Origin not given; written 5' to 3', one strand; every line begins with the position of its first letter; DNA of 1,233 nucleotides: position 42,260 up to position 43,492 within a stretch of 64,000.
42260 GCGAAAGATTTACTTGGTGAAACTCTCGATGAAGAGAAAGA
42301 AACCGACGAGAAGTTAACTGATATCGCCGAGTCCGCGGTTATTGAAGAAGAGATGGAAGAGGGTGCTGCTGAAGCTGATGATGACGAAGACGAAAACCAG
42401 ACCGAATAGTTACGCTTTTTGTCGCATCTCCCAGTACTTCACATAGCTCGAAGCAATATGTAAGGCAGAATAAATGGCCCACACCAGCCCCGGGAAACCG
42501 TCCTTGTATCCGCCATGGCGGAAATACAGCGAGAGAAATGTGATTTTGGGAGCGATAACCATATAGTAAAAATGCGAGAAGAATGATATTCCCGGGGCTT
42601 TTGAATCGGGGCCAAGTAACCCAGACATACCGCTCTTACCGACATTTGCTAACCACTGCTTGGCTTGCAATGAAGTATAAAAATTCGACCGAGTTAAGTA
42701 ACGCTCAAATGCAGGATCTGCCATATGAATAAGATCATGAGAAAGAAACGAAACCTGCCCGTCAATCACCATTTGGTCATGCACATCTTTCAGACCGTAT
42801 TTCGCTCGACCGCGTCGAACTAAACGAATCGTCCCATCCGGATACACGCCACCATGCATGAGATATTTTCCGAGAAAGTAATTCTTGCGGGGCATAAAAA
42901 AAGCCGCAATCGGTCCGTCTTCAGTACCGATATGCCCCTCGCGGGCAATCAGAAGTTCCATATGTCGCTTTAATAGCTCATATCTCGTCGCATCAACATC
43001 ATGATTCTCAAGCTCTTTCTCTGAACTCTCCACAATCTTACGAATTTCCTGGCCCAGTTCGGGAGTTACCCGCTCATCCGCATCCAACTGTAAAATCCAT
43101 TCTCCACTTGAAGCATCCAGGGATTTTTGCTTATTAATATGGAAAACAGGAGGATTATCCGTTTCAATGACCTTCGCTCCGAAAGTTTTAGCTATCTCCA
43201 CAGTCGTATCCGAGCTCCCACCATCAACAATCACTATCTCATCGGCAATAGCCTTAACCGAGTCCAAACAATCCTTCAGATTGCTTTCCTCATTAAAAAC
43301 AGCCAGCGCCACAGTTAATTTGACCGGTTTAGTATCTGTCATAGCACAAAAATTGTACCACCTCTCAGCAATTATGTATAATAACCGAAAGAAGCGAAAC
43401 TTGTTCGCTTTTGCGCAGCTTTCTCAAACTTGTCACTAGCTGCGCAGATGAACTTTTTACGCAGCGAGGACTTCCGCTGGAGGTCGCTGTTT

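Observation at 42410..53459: Complete lipid-linked-sugar donor toolkit next to the GT-C array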

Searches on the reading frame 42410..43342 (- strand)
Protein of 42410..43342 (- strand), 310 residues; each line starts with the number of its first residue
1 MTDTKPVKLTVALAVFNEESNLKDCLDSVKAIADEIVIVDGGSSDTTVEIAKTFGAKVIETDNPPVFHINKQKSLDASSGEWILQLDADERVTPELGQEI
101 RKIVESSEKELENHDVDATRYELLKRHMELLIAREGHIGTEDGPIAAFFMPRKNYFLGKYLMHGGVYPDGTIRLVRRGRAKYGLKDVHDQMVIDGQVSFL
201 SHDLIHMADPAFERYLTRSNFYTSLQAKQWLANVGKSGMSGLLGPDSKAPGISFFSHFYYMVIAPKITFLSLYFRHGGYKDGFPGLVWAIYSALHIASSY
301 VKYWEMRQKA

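Call 4: search_protein_families(library=pfam, proteins=[window:42410-43342:-], max_evalue=0.01)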
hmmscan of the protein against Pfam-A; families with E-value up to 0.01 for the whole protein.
window:42410-43342:- (310 aa): 2 families
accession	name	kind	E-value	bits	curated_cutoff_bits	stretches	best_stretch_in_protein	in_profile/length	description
PF00535.33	Glycos_transf_2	-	8.7e-18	65.3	23.3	1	11-110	2-109/168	Glycosyl transferase family 2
PF13704.12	Glyco_tranf_2_4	-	0.00035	21.5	27.5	1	17-91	2-83/98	Glycosyl transferase family 2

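Call 6: search_protein_families(library=ncbifam, proteins=[window:42410-43342:-], max_evalue=0.01)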
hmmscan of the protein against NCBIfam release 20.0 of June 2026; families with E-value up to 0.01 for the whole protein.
window:42410-43342:- (310 aa): 13 families
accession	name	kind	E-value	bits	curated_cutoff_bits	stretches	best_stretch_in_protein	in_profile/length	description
TIGR04283.1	glyco_like_mftF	equivalog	5.3e-14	52.3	182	1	10-136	2-129/221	TIGR04283 family arsenosugar biosynthesis glycosyltransferase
TIGR04195.1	S_glycosyl_SunS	equivalog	4.6e-11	42.2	350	1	9-102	59-153/421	SunS family peptide S-glycosyltransferase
NF007482.0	PRK10073.1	equivalog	3.1e-09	36.3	423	1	7-106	6-112/334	glycosyltransferase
NF041391.1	DPhHxTase_Halo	equivalog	3.3e-07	29.5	375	1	15-91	3-80/213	dolichyl-phosphate hexose transferase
NF010496.0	PRK13915.1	equivalog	3.9e-07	29.4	262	1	8-64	32-94/307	glucosyl-3-phosphoglycerate synthase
TIGR04182.1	glyco_TIGR04182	equivalog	4.3e-06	26.3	325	1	10-90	3-83/293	S-layer glycoprotein N-glycosyltransferase AglJ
NF058614.1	PPMAGASynPpgS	equivalog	1e-05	25.1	370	1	12-60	5-53/226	polyprenyl-phospho-N-acetylgalactosaminyl synthase PpgS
NF038302.1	EPS_HpsE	equivalog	0.00067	18.7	300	1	7-59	1-59/307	hormogonium polysaccharide biosynthesis glycosyltransferase HpsE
NF047683.1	TeichurnBiosyTuaG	equivalog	0.0023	17.6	400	1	3-125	3-127/252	teichuronic acid biosynthesis protein TuaG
NF041875.1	EPS_EpsD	equivalog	0.0034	16.8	370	1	11-99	3-99/325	exopolysaccharide biosynthesis glycosyltransferase EpsD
TIGR03937.1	PgaC_IcaA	equivalog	0.0035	16.3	422.3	1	8-57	46-98/407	poly-beta-1,6-N-acetyl-D-glucosamine synthase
NF045692.1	OglycostaseCruG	equivalog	0.0051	15.8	600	0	8-107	42-155/386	2'-O-glycosyltransferase CruG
NF050050.1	ProtGlycPglI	equivalog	0.0061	16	500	0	8-95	3-99/306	GalNAc(5)-diNAcBac-PP-undecaprenol beta-1,3-glucosyltransferase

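Call 11: search_solved_structures(query=window:42410-43342:-, max_evalue=0.01, show_alignments=1)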
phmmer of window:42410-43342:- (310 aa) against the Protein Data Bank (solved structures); distinct sequences matched with E-value up to 0.01: 12.
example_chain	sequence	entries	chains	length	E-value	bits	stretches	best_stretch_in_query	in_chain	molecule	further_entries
22ao_A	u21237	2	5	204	4.6e-14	55.5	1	9-110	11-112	GmaR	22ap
7msp_A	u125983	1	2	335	4e-08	36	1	8-104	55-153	SPbeta prophage-derived glycosyltransferase SunS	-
7msn_A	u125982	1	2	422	6e-08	35.4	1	8-104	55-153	SPbeta prophage-derived glycosyltransferase SunS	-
7msk_A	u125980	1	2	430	7.8e-08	35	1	8-93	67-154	Glyco_trans_2-like domain-containing protein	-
9omj_A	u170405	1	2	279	2e-05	27.1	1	9-96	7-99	Glycosyltransferase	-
9omh_A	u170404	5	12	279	2.1e-05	27.1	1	9-96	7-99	Glycosyltransferase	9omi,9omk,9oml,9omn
9omm_A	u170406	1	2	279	2.1e-05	27.1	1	9-96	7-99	Glycosyltransferase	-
6p61_A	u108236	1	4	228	0.00016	24.2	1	8-134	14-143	Glycosyltransferase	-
7ue2_A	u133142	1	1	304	0.00052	22.5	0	31-113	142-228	RPB_PLP3_R6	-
4y6n_A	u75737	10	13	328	0.0016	20.9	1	9-89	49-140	Glucosyl-3-phosphoglycerate synthase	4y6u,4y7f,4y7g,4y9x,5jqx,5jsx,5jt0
3e25_A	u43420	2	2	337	0.0016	20.8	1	9-89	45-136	Putative uncharacterized protein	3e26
4ddz_A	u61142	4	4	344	0.0017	20.8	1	9-89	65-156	GLUCOSYL-3-PHOSPHOGLYCERATE SYNTHASE (GpgS) | Glucosyl-3-phosphoglycerate synthase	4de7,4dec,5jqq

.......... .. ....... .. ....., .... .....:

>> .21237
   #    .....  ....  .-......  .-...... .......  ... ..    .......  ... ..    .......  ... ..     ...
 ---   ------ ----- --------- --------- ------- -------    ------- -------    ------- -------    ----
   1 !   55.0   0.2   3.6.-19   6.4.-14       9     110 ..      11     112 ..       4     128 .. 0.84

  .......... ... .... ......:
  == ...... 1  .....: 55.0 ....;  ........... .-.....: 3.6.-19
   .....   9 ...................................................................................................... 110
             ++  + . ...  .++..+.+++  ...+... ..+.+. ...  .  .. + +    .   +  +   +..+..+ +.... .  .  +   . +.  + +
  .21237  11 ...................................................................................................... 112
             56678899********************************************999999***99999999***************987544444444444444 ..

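Call 64: search_solved_structures(query=A4, max_evalue=0.01, show_alignments=2)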
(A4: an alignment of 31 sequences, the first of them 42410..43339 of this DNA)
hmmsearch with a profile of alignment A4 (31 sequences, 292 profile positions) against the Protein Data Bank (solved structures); distinct sequences matched with E-value up to 0.01: 36.
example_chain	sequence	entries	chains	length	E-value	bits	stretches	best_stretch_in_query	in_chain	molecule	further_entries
22ao_A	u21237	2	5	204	2.8e-23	85.8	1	6-105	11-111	GmaR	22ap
7msp_A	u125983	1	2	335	6.5e-17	65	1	6-102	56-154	SPbeta prophage-derived glycosyltransferase SunS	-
7msn_A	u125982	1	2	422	1.1e-16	64.2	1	6-101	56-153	SPbeta prophage-derived glycosyltransferase SunS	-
7msk_A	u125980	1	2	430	2.1e-13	53.4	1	7-91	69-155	Glyco_trans_2-like domain-containing protein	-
5tze_C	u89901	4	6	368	7.7e-10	41.7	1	4-108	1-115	Glycosyl transferase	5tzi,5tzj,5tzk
6p61_A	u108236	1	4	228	1.1e-09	41.3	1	4-102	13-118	Glycosyltransferase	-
9omh_A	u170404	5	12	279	1.7e-09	40.6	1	5-94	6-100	Glycosyltransferase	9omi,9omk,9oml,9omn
9omm_A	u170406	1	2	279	1.7e-09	40.6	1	5-94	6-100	Glycosyltransferase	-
5tz8_A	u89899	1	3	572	1.8e-09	40.6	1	4-108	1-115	Glycosyl transferase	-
9omj_A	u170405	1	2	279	1.8e-09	40.5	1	5-94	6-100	Glycosyltransferase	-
5mlz_A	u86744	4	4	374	2.8e-09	39.9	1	3-114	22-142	Dolichol monophosphate mannose synthase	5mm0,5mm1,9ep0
2z87_A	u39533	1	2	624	1.2e-08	37.9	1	6-91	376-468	Chondroitin synthase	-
2z86_A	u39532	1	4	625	1.2e-08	37.9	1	6-91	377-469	Chondroitin synthase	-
3bcv_A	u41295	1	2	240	1.4e-07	34.3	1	5-102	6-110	Putative glycosyltransferase protein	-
8vh7_A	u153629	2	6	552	8.4e-06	28.5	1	6-109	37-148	Heparosan synthase B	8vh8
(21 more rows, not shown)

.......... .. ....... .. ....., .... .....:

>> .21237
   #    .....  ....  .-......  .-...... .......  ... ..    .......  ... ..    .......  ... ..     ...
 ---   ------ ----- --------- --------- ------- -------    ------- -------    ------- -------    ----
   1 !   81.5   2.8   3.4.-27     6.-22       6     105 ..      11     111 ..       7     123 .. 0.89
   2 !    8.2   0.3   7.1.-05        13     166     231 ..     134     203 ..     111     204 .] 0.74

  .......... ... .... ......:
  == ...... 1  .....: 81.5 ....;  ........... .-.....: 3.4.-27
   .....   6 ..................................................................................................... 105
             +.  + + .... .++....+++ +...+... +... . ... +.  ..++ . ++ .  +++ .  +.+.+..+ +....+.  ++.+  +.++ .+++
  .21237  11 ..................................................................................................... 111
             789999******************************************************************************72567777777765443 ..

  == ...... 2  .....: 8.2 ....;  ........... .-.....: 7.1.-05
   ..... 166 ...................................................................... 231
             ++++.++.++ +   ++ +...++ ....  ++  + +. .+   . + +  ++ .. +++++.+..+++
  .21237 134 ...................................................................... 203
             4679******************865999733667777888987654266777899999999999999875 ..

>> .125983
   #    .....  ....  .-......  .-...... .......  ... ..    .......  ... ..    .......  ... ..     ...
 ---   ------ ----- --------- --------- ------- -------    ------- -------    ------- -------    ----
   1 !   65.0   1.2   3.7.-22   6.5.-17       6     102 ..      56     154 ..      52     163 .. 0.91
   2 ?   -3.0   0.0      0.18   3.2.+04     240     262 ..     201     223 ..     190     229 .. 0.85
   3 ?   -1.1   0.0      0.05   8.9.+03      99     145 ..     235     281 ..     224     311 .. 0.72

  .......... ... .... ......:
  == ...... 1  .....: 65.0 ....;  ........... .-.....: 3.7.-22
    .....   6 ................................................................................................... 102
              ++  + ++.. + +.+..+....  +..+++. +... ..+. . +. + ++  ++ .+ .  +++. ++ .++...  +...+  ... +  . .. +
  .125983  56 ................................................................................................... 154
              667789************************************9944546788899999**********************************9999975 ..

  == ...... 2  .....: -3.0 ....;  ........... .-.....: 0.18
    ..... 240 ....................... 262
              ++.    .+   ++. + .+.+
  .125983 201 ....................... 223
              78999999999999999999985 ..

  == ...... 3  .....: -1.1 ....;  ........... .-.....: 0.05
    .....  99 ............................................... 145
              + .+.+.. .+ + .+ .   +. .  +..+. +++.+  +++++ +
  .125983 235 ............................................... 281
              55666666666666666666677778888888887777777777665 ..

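Call 65: search_protein_families(library=ncbifam, alignment_id=A4, max_evalue=0.001)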
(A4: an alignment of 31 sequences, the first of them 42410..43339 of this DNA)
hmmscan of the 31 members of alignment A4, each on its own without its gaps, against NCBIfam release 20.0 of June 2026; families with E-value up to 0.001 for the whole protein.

A. member 1, window:42410-43339:- (309 aa): 8 families
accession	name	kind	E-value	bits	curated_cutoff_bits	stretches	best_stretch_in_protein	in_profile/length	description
TIGR04283.1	glyco_like_mftF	equivalog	5.3e-14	52.3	182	1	9-135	2-129/221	TIGR04283 family arsenosugar biosynthesis glycosyltransferase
TIGR04195.1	S_glycosyl_SunS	equivalog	4.8e-11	42.1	350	1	8-101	59-153/421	SunS family peptide S-glycosyltransferase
NF007482.0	PRK10073.1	equivalog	3.5e-09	36.1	423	1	6-105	6-112/334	glycosyltransferase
NF041391.1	DPhHxTase_Halo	equivalog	3.3e-07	29.5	375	1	14-90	3-80/213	dolichyl-phosphate hexose transferase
NF010496.0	PRK13915.1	equivalog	4.2e-07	29.3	262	1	7-63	32-94/307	glucosyl-3-phosphoglycerate synthase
TIGR04182.1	glyco_TIGR04182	equivalog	4.3e-06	26.3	325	1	9-89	3-83/293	S-layer glycoprotein N-glycosyltransferase AglJ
NF058614.1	PPMAGASynPpgS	equivalog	1e-05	25.1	370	1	11-59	5-53/226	polyprenyl-phospho-N-acetylgalactosaminyl synthase PpgS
NF038302.1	EPS_HpsE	equivalog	0.00067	18.7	300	0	6-58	1-59/307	hormogonium polysaccharide biosynthesis glycosyltransferase HpsE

B. families by the number of members that match (of 31 scanned): 22 families
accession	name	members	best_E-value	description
TIGR04283.1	glyco_like_mftF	31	2.5e-18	TIGR04283 family arsenosugar biosynthesis glycosyltransferase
TIGR04195.1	S_glycosyl_SunS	31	4.1e-16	SunS family peptide S-glycosyltransferase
NF007482.0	PRK10073.1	31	8.4e-14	glycosyltransferase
NF010496.0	PRK13915.1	31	1.9e-11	glucosyl-3-phosphoglycerate synthase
TIGR04182.1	glyco_TIGR04182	31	3.9e-10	S-layer glycoprotein N-glycosyltransferase AglJ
NF041391.1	DPhHxTase_Halo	31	5.5e-09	dolichyl-phosphate hexose transferase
NF038302.1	EPS_HpsE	28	1.8e-09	hormogonium polysaccharide biosynthesis glycosyltransferase HpsE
NF047683.1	TeichurnBiosyTuaG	28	1.3e-07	teichuronic acid biosynthesis protein TuaG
NF045692.1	OglycostaseCruG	25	4.1e-08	2'-O-glycosyltransferase CruG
NF050050.1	ProtGlycPglI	23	7.2e-09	GalNAc(5)-diNAcBac-PP-undecaprenol beta-1,3-glucosyltransferase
NF041875.1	EPS_EpsD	23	1.2e-07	exopolysaccharide biosynthesis glycosyltransferase EpsD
NF058614.1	PPMAGASynPpgS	23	1.7e-06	polyprenyl-phospho-N-acetylgalactosaminyl synthase PpgS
NF053739.1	GlytfEpsEBac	15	3.4e-09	glycosyltransferase EpsE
TIGR03937.1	PgaC_IcaA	13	4.3e-07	poly-beta-1,6-N-acetyl-D-glucosamine synthase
TIGR03965.1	mycofact_glyco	9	5.2e-06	mycofactocin biosynthesis glycosyltransferase MftF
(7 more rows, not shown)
